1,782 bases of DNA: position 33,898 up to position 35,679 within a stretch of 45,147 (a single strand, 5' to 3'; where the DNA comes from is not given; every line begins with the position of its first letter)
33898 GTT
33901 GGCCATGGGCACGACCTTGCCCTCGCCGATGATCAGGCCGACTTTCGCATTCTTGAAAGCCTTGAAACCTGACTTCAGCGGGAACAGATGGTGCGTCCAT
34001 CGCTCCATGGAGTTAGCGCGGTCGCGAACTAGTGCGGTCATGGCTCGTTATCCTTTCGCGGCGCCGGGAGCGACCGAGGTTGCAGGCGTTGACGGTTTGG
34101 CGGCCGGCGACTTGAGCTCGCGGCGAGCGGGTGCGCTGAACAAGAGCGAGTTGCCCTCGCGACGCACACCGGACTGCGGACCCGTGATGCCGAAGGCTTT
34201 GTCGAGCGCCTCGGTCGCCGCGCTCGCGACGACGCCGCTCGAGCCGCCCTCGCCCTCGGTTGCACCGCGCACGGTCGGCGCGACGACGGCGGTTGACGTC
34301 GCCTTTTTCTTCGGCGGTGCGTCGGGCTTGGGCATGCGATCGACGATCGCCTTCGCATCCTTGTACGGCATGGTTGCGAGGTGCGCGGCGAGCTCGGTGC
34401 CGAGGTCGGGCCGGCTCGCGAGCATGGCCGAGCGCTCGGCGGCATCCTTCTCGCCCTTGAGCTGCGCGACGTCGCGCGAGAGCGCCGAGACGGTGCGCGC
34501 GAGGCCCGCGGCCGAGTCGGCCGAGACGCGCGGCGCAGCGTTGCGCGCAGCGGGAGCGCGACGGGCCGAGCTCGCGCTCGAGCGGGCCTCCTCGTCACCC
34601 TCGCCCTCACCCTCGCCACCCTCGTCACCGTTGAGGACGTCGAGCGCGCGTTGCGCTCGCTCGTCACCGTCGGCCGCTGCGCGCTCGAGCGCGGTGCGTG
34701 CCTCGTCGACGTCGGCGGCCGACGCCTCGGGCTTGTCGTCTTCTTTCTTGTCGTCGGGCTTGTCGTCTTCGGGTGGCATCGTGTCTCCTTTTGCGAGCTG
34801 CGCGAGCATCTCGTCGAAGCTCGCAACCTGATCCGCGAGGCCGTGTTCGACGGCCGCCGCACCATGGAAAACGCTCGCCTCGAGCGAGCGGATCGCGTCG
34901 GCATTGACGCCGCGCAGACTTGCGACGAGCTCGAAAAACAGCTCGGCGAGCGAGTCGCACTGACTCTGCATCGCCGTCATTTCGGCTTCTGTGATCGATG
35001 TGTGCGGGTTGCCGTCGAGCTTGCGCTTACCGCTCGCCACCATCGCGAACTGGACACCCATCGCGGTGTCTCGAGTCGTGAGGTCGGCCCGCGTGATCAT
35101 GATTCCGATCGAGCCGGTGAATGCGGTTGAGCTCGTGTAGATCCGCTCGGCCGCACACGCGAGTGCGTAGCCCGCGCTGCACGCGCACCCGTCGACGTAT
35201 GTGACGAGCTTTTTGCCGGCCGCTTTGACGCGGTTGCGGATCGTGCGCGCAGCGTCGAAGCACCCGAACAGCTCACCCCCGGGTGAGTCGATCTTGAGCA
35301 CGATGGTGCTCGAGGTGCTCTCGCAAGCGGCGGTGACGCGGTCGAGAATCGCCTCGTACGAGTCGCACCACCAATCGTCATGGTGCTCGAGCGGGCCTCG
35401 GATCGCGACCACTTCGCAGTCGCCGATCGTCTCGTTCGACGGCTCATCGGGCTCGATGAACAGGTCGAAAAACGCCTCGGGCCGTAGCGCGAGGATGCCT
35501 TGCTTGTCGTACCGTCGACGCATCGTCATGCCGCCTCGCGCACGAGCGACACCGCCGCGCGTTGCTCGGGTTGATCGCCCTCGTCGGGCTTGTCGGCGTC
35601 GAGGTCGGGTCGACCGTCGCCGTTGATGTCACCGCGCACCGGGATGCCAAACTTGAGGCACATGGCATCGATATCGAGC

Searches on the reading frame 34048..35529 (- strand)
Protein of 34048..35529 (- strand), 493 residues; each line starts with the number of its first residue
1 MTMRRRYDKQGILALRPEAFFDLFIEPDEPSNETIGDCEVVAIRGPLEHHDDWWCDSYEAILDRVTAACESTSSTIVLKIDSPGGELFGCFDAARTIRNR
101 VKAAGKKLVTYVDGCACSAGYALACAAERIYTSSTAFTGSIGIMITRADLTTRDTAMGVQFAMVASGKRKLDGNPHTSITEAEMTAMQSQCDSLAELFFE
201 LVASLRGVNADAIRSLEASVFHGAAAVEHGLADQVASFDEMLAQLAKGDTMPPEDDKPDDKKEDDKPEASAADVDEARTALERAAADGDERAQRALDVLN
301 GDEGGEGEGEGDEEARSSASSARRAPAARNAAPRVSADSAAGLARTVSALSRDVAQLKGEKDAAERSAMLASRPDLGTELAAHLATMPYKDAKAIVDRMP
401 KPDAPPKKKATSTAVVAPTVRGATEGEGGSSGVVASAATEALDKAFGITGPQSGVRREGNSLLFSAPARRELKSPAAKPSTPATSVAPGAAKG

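Call 75: search_protein_families(library=pfam, max_evalue=0.01, proteins=[window:34048-35529:-])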
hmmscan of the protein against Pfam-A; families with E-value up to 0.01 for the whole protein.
window:34048-35529:- (493 aa): 3 families
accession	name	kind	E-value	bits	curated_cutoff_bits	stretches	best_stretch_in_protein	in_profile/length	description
PF01343.23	Peptidase_S49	-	1.4e-27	97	24.9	1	102-248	3-150/154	Peptidase family S49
PF25145.1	NfeD1b_N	-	9.1e-10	38.9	40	1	63-144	20-98/189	NfeD1b, N-terminal domain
PF00574.28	CLP_protease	-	9.4e-06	26.1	20.2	1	69-130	42-99/182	Clp protease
